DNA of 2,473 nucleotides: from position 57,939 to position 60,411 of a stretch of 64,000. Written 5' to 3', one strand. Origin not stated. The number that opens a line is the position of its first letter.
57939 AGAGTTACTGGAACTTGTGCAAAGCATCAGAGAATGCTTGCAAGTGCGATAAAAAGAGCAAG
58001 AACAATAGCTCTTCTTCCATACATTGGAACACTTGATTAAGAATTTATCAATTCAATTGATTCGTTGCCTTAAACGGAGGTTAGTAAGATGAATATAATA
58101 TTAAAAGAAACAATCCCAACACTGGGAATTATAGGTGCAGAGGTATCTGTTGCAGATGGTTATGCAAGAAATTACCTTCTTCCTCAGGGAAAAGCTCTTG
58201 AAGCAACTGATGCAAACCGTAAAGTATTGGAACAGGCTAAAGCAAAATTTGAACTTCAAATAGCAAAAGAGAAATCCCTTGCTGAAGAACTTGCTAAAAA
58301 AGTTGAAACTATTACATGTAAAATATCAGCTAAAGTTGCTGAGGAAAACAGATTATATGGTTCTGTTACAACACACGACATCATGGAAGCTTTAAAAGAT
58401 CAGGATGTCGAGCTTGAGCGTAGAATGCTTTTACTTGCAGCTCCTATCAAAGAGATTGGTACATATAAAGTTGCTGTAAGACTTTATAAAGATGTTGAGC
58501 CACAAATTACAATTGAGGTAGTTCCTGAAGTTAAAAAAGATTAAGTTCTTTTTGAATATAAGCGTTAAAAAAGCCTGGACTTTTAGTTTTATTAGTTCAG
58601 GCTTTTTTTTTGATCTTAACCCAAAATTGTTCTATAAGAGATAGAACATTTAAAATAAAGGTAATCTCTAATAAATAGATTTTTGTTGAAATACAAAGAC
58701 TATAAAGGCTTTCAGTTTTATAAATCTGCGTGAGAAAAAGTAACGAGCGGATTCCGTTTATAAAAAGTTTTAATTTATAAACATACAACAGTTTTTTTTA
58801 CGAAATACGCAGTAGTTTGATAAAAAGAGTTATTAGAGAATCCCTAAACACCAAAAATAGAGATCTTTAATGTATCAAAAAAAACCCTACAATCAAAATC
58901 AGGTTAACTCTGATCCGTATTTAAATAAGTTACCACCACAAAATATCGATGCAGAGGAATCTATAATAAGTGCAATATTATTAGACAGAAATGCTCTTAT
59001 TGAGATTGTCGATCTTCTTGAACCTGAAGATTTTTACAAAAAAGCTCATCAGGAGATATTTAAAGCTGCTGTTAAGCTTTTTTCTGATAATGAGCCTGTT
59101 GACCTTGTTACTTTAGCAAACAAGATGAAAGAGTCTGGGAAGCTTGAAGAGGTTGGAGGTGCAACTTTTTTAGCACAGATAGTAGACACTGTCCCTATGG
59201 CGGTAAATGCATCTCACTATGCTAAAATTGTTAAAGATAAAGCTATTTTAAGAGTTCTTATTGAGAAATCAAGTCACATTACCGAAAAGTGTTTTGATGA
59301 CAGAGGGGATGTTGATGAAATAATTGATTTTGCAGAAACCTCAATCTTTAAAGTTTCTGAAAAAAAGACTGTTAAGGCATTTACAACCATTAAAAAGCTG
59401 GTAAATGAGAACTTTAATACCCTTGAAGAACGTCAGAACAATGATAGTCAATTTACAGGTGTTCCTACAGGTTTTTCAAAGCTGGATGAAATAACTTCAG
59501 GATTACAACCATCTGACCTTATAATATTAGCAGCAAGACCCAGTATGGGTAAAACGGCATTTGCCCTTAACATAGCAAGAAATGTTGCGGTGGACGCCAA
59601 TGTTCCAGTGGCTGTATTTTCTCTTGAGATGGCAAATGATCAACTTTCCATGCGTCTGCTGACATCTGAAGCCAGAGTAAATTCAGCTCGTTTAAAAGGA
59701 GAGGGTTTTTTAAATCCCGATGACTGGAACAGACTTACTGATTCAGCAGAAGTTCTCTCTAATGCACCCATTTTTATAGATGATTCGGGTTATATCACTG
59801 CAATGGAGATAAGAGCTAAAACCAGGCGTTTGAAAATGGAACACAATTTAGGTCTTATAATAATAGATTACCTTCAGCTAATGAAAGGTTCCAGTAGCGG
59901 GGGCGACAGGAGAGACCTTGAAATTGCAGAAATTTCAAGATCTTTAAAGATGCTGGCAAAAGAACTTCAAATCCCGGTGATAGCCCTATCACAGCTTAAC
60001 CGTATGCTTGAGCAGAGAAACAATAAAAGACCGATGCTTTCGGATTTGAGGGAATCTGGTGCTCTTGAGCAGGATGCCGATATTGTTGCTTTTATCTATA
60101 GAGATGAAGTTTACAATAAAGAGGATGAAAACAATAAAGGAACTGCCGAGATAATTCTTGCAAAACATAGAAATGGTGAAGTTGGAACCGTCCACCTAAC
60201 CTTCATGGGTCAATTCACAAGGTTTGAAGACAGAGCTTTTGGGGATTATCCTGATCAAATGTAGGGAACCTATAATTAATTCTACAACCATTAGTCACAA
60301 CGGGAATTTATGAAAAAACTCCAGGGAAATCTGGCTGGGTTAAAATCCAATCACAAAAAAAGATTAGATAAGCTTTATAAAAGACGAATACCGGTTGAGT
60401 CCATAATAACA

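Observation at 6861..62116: Dense family of MITE-like elements with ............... inverted termini and 4-bp AT-only target duplications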

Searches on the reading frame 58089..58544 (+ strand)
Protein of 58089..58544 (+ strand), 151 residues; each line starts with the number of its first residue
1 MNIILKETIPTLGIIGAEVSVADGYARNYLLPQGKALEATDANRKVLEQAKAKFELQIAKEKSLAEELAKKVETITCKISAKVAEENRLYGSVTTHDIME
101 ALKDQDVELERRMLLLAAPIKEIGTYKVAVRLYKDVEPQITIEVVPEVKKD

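Call 17: find_encoding_contigs(protein=window:58089-58544:+, flank=3000, max_places=5)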
Protein window:58089-58544:+ (151 aa): 1 contig read that carries it; 1 place shown.
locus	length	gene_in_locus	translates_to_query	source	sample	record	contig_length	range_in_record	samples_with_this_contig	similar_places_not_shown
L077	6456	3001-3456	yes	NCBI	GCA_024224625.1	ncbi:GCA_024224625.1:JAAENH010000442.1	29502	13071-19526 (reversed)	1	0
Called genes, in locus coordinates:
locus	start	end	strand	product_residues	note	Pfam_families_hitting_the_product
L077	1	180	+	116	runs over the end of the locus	-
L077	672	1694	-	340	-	PF01590:GAF, PF13185:GAF_2, PF13492:GAF_3, PF00990:GGDEF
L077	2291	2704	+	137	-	PF01250:Ribosomal_S6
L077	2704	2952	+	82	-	PF01084:Ribosomal_S18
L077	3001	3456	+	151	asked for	PF01281:Ribosomal_L9_N, PF03948:Ribosomal_L9_C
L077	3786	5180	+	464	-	PF00772:DnaB, PF13481:AAA_25, PF03796:DnaB_C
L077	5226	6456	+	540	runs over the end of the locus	PF13167:GTP-bdg_N, PF16360:GTP-bdg_M, PF03193:RsgA_GTPase (faint), PF01926:MMR_HSR1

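Call 31: find_encoding_contigs(protein=window:58089-58544:+, flank=10000, max_places=3)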
Protein window:58089-58544:+ (151 aa): 1 contig read that carries it; 1 place shown.
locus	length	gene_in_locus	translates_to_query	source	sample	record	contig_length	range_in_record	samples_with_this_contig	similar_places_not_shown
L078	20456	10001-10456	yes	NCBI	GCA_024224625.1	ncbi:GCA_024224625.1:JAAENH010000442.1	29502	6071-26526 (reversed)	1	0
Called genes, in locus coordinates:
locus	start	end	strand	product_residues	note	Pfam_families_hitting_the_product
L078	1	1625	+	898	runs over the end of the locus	PF04851:ResIII, PF00176:SNF2-rel_dom, PF00270:DEAD, PF00271:Helicase_C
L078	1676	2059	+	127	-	-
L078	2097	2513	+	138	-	PF10861:DUF2784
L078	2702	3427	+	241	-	PF03372:Exo_endo_phos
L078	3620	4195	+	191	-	-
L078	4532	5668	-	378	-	PF13483:Lactamase_B_3, PF12706:Lactamase_B_2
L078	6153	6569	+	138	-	PF00072:Response_reg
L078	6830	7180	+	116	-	-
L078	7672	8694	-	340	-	PF01590:GAF, PF13185:GAF_2, PF13492:GAF_3, PF00990:GGDEF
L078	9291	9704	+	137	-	PF01250:Ribosomal_S6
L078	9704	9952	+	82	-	PF01084:Ribosomal_S18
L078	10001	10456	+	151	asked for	PF01281:Ribosomal_L9_N, PF03948:Ribosomal_L9_C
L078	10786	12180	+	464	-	PF00772:DnaB, PF13481:AAA_25, PF03796:DnaB_C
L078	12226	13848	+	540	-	PF13167:GTP-bdg_N, PF16360:GTP-bdg_M, PF03193:RsgA_GTPase (faint), PF01926:MMR_HSR1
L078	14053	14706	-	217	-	-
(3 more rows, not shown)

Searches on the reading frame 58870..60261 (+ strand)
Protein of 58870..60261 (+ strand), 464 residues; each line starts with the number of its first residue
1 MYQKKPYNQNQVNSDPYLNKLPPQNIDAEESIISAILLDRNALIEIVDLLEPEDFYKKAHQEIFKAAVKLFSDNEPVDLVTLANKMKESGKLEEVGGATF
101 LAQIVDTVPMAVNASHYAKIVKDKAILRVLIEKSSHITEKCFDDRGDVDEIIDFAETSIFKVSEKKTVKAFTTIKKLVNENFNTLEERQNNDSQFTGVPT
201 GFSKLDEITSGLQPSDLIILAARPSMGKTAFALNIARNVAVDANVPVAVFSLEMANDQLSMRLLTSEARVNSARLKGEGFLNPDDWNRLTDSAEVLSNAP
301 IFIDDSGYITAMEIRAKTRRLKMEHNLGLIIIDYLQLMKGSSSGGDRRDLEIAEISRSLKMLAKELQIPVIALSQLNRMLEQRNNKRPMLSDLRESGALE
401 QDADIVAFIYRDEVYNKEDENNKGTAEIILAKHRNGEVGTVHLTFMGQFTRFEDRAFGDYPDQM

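Call 40: find_homologous_proteins(query=window:58870-60261:+, max_evalue=1e-100)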
Query window:58870-60261:+ (464 aa): 7519 proteins with E <= 1e-100 among 8000 candidates; the best 120 are listed.
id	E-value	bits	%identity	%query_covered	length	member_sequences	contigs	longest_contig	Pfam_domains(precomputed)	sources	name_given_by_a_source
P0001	0.0e+0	1009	100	100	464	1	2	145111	PF03796.22,PF00772.27,PF13481.13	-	-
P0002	3.0e-298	1007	100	100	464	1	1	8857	PF03796.22,PF00772.27,PF13481.13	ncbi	-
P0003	5.5e-259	878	86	100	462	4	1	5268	PF03796.22,PF00772.27,PF13481.13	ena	-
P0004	1.1e-202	692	70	98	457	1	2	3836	PF03796.22,PF00772.27,PF13481.13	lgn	-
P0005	1.5e-198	679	67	98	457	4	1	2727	PF03796.22,PF00772.27,PF13481.13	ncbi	-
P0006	4.4e-198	677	68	98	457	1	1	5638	PF03796.22,PF00772.27,PF13481.13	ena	-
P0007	1.0e-197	676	69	98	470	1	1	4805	PF03796.22,PF00772.27,PF13481.13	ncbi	-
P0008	4.8e-196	670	67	97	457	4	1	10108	PF03796.22,PF00772.27,PF13481.13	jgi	-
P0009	8.2e-195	666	67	97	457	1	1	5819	PF03796.22,PF00772.27,PF13481.13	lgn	-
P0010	1.3e-194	666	67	97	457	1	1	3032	PF06745.20,PF03796.22,PF00772.27,PF13481.13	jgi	-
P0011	1.3e-194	665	67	97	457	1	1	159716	PF03796.22,PF00772.27,PF13481.13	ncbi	ncbi:MAG: replicative DNA helicase [Desulfobacterales bacterium]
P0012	1.9e-194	665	67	97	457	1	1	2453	PF03796.22,PF00772.27,PF13481.13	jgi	-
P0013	4.4e-194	664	67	97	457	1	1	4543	PF06745.20,PF03796.22,PF00772.27,PF13481.13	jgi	-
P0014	1.3e-193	662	66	97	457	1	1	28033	PF03796.22,PF00772.27,PF13481.13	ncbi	-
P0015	3.2e-193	661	68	98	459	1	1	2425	PF03796.22,PF00772.27,PF13481.13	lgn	-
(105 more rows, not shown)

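Call 41: find_encoding_contigs(protein=P0003, flank=5000, max_places=4)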
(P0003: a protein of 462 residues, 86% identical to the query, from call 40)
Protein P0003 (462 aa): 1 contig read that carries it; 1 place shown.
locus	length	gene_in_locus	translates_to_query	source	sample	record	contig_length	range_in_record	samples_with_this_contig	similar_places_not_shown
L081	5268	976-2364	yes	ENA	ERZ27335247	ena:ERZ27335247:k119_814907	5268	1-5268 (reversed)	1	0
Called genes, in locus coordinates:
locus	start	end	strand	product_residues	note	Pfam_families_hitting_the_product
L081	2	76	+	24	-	?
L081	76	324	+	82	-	PF01084:Ribosomal_S18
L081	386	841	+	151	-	PF01281:Ribosomal_L9_N, PF03948:Ribosomal_L9_C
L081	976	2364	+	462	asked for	PF00772:DnaB, PF13481:AAA_25, PF03796:DnaB_C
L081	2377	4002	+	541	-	PF13167:GTP-bdg_N, PF16360:GTP-bdg_M, PF03193:RsgA_GTPase (faint), PF01926:MMR_HSR1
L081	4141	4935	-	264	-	PF00497:SBP_bac_3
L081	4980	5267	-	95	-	?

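Call 42: find_encoding_contigs(protein=P0002, flank=8000, max_places=4)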
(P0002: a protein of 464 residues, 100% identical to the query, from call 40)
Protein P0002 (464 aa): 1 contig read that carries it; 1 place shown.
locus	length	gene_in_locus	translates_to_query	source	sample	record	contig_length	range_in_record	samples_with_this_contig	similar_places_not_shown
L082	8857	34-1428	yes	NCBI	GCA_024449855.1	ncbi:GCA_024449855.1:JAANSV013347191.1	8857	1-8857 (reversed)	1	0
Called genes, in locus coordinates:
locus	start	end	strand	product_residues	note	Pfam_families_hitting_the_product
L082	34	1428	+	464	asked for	PF00772:DnaB, PF13481:AAA_25, PF03796:DnaB_C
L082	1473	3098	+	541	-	PF13167:GTP-bdg_N, PF16360:GTP-bdg_M, PF03193:RsgA_GTPase (faint), PF01926:MMR_HSR1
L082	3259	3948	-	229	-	-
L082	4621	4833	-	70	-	-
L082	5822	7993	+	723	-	PF00656:Peptidase_C14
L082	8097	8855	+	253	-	?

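Call 43: find_encoding_contigs(protein=P0001, flank=1000, max_places=4)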
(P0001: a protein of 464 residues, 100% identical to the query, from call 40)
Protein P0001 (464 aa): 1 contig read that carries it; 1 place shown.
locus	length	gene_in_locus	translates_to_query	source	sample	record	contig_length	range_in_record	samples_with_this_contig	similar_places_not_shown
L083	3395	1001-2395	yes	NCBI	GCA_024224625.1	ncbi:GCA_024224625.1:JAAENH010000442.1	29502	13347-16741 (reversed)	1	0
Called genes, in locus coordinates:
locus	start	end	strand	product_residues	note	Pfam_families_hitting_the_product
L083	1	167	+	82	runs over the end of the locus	PF01084:Ribosomal_S18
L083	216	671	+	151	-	PF01281:Ribosomal_L9_N, PF03948:Ribosomal_L9_C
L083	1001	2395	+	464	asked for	PF00772:DnaB, PF13481:AAA_25, PF03796:DnaB_C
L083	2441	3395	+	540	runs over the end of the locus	PF13167:GTP-bdg_N, PF16360:GTP-bdg_M, PF03193:RsgA_GTPase (faint), PF01926:MMR_HSR1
